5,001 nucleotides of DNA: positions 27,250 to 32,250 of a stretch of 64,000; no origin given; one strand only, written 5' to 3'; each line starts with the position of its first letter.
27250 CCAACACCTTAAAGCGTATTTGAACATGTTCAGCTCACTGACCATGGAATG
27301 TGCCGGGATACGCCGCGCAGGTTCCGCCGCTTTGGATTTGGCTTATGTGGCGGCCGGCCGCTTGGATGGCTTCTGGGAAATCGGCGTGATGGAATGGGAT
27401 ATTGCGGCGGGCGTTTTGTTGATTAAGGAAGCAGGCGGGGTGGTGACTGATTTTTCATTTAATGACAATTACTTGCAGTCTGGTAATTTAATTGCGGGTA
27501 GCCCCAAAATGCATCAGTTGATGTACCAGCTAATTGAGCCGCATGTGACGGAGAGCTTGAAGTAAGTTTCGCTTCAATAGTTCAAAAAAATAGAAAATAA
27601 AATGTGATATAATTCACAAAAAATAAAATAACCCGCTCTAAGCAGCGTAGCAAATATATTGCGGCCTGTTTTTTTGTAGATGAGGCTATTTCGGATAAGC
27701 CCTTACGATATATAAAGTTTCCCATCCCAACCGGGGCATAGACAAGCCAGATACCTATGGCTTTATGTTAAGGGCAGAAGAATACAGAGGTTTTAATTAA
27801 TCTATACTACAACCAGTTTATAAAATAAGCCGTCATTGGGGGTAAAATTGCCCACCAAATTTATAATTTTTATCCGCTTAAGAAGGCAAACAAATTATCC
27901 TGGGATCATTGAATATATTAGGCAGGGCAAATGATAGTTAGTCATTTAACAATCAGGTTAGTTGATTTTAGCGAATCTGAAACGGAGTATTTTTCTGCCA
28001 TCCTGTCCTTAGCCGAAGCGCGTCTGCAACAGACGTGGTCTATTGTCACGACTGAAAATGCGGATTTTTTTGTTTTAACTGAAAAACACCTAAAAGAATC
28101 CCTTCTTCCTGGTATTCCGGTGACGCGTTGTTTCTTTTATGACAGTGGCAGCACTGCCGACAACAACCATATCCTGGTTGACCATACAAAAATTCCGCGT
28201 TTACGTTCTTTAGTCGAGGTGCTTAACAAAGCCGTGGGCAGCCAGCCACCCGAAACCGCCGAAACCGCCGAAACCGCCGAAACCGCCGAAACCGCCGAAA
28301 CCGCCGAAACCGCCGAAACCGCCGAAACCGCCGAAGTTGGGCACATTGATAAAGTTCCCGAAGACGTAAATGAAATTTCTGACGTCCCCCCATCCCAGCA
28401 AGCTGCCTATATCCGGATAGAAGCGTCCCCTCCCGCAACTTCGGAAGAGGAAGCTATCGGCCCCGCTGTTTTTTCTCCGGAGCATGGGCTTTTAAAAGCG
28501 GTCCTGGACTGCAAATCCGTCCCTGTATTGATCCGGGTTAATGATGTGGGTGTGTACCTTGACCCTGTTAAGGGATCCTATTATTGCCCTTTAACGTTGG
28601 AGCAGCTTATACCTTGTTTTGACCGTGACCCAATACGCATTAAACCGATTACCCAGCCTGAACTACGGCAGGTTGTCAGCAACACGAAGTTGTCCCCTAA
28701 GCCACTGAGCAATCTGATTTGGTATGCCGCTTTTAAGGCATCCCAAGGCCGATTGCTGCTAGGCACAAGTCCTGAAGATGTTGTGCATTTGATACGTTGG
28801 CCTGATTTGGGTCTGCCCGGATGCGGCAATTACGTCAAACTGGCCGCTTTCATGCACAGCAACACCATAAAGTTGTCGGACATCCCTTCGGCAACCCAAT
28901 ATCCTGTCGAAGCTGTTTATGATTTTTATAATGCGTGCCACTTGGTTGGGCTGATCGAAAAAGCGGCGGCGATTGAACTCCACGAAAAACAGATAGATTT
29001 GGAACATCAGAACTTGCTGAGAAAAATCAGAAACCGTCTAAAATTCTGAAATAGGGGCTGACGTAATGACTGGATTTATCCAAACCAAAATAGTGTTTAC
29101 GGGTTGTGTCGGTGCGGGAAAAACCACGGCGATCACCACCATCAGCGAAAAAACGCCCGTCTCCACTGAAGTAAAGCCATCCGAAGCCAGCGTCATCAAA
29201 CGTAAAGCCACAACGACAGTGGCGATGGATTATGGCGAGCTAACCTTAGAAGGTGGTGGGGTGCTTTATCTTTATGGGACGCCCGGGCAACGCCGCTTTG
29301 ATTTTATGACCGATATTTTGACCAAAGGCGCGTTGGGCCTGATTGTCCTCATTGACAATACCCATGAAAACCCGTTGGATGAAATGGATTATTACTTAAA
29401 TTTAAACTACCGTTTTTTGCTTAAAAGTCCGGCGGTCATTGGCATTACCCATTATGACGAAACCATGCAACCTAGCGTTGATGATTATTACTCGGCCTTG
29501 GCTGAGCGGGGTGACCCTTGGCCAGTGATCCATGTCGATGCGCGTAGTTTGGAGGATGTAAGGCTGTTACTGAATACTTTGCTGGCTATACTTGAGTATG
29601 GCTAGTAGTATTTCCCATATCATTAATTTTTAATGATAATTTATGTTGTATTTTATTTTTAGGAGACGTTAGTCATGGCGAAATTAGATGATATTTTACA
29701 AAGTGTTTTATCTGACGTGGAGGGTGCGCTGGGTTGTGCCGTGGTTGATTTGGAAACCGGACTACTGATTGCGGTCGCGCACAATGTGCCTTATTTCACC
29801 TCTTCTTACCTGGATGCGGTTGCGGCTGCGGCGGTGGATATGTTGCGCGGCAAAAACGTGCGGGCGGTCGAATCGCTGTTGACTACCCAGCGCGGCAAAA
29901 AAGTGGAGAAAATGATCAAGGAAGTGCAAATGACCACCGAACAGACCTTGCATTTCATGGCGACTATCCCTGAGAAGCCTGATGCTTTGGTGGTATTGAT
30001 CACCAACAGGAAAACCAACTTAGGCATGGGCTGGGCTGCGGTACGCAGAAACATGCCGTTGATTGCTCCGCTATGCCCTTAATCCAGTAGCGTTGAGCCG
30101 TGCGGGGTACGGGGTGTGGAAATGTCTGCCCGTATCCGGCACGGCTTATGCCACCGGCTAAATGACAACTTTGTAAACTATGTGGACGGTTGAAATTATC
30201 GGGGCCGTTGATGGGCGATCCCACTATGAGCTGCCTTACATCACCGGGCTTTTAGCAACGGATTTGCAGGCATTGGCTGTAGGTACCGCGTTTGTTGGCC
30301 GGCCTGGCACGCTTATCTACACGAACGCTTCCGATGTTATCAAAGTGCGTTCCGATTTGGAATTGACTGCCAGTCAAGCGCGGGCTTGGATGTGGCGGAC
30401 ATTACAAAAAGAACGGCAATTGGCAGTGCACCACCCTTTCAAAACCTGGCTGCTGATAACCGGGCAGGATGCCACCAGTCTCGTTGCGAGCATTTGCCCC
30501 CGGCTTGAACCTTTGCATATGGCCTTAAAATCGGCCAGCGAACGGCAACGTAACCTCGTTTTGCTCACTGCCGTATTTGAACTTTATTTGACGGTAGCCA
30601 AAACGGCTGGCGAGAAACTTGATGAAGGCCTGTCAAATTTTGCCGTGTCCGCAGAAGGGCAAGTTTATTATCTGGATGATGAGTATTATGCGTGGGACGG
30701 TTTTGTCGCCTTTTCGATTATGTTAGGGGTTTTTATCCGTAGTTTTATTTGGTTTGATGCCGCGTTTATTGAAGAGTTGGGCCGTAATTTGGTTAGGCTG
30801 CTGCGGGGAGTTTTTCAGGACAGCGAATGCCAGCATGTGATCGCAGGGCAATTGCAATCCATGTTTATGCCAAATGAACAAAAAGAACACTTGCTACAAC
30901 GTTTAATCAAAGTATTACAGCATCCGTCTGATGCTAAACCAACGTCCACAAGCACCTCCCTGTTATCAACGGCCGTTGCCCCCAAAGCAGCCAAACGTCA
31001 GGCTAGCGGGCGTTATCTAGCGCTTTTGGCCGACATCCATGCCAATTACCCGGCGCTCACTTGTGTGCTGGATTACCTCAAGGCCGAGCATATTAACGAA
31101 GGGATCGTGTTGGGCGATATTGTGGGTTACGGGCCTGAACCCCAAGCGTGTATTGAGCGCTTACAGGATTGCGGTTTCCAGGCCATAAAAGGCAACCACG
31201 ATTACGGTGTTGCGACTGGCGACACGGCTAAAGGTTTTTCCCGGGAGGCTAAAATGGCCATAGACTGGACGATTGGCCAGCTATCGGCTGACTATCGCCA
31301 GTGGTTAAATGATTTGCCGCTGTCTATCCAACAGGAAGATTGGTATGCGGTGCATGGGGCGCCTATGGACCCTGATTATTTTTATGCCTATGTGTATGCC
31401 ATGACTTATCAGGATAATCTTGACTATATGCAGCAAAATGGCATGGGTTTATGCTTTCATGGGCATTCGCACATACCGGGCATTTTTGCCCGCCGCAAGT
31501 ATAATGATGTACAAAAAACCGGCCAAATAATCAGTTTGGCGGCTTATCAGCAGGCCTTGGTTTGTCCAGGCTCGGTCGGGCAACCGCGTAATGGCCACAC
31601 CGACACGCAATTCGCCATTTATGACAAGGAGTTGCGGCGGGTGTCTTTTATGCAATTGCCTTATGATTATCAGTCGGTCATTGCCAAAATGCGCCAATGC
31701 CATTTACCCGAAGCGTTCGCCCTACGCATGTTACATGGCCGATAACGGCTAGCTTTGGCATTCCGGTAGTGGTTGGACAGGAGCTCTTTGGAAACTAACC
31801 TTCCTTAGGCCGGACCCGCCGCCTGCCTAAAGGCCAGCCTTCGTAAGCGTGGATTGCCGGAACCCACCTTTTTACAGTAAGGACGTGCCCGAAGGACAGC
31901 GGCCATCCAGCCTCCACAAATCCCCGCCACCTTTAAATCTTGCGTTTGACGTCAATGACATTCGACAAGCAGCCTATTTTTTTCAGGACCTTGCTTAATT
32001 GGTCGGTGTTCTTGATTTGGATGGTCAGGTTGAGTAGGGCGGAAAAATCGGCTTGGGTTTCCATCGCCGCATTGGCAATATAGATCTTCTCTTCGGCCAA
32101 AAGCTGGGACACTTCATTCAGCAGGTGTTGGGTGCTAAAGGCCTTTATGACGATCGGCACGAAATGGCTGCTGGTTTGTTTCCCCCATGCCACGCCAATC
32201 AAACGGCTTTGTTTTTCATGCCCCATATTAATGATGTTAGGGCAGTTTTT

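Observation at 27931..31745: Four-gene GTPase module: repeat protein, MglA-like Ras GTPase, Roadblock/MglB-like protein and a PPP phosphatase with a novel N-domain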

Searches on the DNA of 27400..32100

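Call 77: search_rna_families(source=window, start=27400, end=32100, threshold=evalue, max_evalue=1)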
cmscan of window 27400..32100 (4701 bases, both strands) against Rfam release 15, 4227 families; matches with E-value up to 1: 2.
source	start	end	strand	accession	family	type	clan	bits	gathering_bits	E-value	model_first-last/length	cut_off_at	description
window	30078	30163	-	RF03509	mir-4660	Gene; miRNA;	-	26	87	0.045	1-86/86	no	mir-4660 microRNA precursor family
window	27892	28043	+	RF01389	isrF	Gene; sRNA;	-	14.7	40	0.54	1-292/292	no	isrF Hfq binding RNA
